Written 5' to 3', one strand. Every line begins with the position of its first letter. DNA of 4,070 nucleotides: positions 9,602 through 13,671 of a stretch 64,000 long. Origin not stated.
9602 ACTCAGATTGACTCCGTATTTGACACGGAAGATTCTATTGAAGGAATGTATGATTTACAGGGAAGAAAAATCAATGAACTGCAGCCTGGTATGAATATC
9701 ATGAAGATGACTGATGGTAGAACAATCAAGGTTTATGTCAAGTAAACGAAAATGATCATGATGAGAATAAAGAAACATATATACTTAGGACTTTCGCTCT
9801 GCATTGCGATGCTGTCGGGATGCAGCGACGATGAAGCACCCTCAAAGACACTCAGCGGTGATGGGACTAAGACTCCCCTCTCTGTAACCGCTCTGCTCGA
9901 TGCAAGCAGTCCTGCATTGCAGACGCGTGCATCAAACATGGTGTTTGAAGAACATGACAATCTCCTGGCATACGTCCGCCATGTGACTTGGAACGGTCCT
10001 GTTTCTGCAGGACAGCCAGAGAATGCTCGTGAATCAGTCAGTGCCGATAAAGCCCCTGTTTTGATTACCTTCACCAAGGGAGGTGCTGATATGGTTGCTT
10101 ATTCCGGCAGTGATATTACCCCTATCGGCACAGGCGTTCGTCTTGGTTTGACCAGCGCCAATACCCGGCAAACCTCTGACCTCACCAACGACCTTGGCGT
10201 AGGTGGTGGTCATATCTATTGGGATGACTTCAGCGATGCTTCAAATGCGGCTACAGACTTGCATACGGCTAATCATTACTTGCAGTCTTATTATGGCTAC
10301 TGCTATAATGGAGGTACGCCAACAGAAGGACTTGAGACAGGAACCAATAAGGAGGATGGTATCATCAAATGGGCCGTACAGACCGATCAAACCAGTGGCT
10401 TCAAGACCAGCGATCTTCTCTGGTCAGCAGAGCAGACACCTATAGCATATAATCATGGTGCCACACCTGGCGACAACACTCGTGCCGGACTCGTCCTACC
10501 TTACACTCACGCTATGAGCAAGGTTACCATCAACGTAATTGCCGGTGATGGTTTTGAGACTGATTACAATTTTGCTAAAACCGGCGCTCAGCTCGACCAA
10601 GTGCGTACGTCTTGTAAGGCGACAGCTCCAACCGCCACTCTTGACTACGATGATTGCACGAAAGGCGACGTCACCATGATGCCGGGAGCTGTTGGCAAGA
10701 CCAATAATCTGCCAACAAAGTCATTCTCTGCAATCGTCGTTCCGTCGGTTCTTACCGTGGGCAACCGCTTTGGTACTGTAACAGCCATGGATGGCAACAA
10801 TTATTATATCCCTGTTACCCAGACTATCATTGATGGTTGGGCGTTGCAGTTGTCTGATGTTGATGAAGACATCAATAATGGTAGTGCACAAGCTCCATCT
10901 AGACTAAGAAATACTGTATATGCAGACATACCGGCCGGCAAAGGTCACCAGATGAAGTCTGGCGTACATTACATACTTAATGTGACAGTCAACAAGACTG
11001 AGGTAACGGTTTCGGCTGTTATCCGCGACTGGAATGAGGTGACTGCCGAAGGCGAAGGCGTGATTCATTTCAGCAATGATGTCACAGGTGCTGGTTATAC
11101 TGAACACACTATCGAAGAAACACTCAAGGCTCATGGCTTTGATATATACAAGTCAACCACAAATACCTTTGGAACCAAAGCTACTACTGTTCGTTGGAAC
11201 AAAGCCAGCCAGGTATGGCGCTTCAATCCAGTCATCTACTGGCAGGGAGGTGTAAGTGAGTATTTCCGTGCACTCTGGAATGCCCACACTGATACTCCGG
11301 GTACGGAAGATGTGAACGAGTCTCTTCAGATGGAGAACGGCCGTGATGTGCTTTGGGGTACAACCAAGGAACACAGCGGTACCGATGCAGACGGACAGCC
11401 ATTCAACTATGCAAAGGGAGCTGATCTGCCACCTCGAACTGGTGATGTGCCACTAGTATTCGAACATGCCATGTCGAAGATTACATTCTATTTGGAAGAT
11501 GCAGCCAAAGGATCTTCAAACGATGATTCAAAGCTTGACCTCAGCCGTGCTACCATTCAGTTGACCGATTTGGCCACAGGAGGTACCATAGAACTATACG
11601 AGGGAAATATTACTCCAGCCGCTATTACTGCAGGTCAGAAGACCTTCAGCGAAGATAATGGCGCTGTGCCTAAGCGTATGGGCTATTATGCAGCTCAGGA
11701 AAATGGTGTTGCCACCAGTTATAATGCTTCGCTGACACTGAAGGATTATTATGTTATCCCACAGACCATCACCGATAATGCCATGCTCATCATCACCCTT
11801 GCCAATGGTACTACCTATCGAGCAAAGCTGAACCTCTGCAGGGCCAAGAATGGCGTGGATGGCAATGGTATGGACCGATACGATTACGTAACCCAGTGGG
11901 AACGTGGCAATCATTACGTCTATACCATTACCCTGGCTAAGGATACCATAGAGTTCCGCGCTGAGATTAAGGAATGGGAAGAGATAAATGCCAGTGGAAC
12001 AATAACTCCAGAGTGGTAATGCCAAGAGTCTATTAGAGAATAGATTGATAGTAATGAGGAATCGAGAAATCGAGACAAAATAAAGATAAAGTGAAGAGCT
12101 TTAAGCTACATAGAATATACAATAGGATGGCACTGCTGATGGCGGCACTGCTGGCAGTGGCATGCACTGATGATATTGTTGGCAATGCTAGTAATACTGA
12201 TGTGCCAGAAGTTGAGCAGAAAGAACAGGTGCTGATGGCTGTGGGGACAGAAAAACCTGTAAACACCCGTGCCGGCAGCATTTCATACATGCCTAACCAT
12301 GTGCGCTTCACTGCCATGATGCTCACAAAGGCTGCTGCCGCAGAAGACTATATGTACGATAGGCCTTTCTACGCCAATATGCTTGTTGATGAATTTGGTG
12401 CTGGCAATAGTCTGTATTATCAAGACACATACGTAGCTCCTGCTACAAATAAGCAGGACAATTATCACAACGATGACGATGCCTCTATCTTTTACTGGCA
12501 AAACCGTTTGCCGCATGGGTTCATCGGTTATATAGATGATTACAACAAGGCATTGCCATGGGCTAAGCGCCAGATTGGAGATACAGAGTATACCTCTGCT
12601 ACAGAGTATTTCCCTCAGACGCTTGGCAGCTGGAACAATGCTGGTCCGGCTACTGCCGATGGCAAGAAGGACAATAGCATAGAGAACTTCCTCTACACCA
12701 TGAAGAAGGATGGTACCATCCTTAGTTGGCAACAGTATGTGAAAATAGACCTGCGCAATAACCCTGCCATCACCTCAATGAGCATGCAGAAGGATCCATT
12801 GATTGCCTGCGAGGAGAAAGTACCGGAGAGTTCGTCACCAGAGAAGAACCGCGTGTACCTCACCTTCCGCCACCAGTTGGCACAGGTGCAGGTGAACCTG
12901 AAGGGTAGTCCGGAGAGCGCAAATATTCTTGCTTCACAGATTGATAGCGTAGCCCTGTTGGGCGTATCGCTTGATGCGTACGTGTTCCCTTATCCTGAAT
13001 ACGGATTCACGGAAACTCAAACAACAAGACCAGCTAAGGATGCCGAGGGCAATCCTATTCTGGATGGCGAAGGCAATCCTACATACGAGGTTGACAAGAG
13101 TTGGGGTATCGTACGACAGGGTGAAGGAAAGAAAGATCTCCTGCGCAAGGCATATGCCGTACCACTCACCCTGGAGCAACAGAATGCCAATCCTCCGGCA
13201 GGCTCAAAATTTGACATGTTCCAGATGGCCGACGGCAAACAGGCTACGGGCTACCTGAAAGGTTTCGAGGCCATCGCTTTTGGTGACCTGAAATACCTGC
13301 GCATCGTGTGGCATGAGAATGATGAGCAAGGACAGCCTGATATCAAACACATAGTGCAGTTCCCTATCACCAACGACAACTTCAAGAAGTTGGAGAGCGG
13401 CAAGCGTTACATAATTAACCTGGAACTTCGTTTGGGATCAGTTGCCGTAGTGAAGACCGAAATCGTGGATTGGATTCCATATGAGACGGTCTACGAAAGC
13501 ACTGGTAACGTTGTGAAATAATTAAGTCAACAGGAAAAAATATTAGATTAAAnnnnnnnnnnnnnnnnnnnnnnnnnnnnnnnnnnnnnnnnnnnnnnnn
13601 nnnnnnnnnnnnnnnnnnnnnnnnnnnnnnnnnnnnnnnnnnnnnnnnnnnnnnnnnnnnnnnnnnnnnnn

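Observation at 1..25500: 25-kb co-directional array of nine paralogous fimbrillin-like surface lipoproteins: an atypically large type V pilus-like locus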

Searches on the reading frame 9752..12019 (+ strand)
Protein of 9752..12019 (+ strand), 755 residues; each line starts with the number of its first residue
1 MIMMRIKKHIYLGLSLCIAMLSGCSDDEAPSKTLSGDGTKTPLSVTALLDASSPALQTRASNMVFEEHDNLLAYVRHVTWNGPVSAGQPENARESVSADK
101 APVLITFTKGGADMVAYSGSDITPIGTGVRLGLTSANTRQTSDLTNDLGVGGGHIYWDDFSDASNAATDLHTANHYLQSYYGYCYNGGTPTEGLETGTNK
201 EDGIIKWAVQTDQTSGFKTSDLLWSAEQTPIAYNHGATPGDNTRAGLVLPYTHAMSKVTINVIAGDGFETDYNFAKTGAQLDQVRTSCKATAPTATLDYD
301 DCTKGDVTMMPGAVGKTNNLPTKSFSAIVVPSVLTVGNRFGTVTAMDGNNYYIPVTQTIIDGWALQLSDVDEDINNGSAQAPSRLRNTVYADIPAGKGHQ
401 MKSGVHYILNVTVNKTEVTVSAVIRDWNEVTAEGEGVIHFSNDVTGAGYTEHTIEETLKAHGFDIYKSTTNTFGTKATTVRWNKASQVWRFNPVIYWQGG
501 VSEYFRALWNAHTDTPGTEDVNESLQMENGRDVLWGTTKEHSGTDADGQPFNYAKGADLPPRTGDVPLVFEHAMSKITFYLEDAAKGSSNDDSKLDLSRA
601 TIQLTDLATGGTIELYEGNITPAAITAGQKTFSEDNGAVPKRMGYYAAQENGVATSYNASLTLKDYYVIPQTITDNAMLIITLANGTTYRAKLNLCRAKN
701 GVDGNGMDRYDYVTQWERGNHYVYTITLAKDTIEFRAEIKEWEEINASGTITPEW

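Call 4: search_protein_families(library=pfam, proteins=[window:9752-12019:+], max_evalue=0.01)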
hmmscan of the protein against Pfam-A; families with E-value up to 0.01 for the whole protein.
window:9752-12019:+ (755 aa): 1 family
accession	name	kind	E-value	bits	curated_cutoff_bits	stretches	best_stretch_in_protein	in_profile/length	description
PF13149.12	Mfa_like_1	-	1.4e-32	114.1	27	2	462-742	13-246/246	Fimbrillin-like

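Call 6: search_protein_families(library=ncbifam, proteins=[window:9752-12019:+], max_evalue=1)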
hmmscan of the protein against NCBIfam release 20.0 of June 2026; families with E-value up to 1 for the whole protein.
window:9752-12019:+ (755 aa): 0 families

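Call 9: find_encoding_contigs(protein=window:9752-12019:+, flank=10000, max_places=6)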
Protein window:9752-12019:+ (755 aa): no gene with exactly this product is on record in the collection.

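Call 10: search_solved_structures(query=window:9752-12019:+, max_evalue=1)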
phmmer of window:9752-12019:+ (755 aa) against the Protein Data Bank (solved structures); distinct sequences matched with E-value up to 1: 3.
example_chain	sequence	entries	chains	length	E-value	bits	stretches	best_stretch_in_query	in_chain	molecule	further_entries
5f78_A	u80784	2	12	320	0.85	11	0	244-286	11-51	Methylthioadenosine phosphorylase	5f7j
4l5a_A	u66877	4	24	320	0.85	11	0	244-286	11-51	S-methyl-5'-thioadenosine phosphorylase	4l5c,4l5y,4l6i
5f7o_A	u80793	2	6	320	0.86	11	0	244-286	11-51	Methylthioadenosine phosphorylase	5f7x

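Call 88: search_protein_representatives(protein=window:9752-12019:+)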
Query: 755 residues. Proteins with E-value up to 0.001 (for the whole library): 328; up to 1e-10: 190; up to 1e-30: 129. The best 150 are listed.
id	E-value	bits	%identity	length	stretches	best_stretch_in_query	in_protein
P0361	0.0e+00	1196.5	73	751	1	4-755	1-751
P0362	1.7e-187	641.5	52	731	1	14-755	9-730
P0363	1.4e-172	592.2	50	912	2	3-620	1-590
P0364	3.8e-171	587.5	52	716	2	4-628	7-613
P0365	7.8e-164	563.3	51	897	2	22-622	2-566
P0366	5.0e-150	517.6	49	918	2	4-622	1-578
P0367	4.2e-146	504.7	48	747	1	17-755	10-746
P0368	2.0e-144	499.1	46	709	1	3-755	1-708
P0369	2.5e-142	492.2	48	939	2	6-622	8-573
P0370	2.8e-142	492.0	43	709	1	11-755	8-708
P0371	5.1e-142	491.2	46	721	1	15-755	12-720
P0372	2.8e-135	468.9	49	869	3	16-360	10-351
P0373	1.9e-133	462.8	42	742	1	9-755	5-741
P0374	3.7e-129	448.6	46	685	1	16-755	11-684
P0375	5.4e-129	448.1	48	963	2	20-623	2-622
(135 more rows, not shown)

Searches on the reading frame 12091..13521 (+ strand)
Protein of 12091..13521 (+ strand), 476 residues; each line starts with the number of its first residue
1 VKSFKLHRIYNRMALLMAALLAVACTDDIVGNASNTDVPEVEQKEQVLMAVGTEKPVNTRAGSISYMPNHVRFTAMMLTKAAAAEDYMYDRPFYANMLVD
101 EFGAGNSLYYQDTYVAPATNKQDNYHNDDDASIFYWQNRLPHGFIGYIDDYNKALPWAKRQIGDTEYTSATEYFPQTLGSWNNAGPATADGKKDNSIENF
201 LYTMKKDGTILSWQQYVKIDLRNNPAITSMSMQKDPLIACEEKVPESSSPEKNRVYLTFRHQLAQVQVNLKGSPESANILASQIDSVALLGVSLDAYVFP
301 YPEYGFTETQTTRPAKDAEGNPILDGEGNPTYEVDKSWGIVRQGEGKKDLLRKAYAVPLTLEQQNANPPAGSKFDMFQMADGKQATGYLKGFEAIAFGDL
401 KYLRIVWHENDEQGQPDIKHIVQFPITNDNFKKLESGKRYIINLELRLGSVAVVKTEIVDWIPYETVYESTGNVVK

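Call 4: search_protein_families(library=pfam, proteins=[window:12091-13521:+], max_evalue=0.01)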
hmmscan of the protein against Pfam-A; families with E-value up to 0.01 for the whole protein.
window:12091-13521:+ (476 aa): 1 family
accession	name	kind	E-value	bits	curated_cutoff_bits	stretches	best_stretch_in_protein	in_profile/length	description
PF13149.12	Mfa_like_1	-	2.7e-06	28.1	27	1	233-293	95-152/246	Fimbrillin-like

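Call 6: search_protein_families(library=ncbifam, proteins=[window:12091-13521:+], max_evalue=1)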
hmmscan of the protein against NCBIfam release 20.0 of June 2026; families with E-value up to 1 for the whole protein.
window:12091-13521:+ (476 aa): 2 families
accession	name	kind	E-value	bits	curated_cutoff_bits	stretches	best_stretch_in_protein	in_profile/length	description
NF008743.0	PRK11773.1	equivalog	0.04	12.2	965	1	59-138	182-258/720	DNA helicase II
TIGR01075.1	uvrD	equivalog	0.11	10.7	1144.45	1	58-138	176-253/715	DNA helicase II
